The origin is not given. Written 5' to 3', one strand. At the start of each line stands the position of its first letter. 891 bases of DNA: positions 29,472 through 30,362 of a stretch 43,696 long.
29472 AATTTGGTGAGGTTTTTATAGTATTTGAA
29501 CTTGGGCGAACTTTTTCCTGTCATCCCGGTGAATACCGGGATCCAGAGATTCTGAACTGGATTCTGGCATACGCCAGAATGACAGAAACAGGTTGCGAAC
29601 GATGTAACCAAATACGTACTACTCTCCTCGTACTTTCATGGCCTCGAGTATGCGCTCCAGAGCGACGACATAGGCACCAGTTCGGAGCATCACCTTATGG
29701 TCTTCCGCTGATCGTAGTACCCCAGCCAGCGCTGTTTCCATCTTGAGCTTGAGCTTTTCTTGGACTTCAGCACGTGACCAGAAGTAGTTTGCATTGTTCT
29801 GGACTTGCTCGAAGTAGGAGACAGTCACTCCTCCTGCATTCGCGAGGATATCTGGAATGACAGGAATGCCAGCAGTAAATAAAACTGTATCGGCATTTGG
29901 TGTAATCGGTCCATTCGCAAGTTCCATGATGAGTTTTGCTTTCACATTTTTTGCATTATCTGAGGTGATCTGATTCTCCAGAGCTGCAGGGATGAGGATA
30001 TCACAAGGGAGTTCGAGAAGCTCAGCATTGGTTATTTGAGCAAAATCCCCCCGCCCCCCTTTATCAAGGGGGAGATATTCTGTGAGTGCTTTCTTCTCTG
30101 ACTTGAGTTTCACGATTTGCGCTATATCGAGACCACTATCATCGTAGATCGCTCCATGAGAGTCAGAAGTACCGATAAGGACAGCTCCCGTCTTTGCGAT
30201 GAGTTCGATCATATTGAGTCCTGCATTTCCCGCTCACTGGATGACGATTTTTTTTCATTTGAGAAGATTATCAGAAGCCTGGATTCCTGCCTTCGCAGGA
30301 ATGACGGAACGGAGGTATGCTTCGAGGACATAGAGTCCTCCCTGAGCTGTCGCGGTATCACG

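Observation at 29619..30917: Glutamate dehydrogenase gene also carries two in-frame repeat insertions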

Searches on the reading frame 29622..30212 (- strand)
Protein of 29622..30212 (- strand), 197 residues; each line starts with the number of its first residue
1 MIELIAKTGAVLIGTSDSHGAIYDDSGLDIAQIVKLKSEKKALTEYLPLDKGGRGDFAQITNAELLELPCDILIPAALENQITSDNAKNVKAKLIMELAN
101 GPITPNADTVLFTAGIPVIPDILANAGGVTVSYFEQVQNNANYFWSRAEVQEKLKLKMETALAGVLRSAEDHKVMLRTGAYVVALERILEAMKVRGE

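Call 85: list_cluster_members(proteins=[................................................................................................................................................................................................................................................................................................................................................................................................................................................, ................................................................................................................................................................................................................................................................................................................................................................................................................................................, window:29622-30212:-])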
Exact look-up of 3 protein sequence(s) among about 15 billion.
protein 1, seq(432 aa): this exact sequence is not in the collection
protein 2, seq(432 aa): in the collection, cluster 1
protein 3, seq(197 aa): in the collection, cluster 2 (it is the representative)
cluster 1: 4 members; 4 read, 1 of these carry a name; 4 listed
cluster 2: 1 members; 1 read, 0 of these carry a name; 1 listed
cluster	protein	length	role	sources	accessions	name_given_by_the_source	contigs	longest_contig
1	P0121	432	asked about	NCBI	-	-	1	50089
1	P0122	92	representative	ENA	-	-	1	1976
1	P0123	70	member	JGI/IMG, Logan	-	glutamate dehydrogenase/leucine dehydrogenase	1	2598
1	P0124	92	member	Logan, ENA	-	-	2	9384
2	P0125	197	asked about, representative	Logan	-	-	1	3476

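Call 87: find_encoding_contigs(protein=P0124, flank=5000, max_places=2)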
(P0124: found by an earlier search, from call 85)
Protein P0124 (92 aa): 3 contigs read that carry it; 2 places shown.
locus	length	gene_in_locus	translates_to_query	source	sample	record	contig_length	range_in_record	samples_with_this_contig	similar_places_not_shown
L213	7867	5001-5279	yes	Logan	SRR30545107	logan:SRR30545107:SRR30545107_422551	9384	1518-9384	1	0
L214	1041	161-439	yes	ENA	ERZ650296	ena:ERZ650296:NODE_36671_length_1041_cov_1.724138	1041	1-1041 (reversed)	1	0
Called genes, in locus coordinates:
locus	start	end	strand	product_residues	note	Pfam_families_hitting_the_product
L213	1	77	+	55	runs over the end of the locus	-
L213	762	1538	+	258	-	PF00318:Ribosomal_S2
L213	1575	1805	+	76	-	-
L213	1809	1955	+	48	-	-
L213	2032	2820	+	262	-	PF00889:EF_TS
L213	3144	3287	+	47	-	-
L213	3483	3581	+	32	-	-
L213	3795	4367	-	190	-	-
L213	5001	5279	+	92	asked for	PF02812:ELFV_dehydrog_N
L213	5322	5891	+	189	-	PF00208:ELFV_dehydrog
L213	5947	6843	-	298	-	-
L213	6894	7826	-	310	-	-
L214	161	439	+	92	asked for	PF02812:ELFV_dehydrog_N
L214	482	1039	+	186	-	?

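Call 88: find_encoding_contigs(protein=P0123, flank=3000, max_places=1)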
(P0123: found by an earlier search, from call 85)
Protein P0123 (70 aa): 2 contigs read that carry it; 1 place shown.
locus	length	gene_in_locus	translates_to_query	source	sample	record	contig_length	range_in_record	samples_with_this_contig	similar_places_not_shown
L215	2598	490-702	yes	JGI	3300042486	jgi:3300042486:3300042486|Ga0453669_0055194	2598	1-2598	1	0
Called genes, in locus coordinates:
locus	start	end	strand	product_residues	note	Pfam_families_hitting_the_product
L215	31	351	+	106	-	PF02812:ELFV_dehydrog_N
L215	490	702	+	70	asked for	-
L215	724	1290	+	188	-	PF00208:ELFV_dehydrog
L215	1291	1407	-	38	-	-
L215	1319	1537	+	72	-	-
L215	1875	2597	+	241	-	?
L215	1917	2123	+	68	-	PF03486:HI0933_like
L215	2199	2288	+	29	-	-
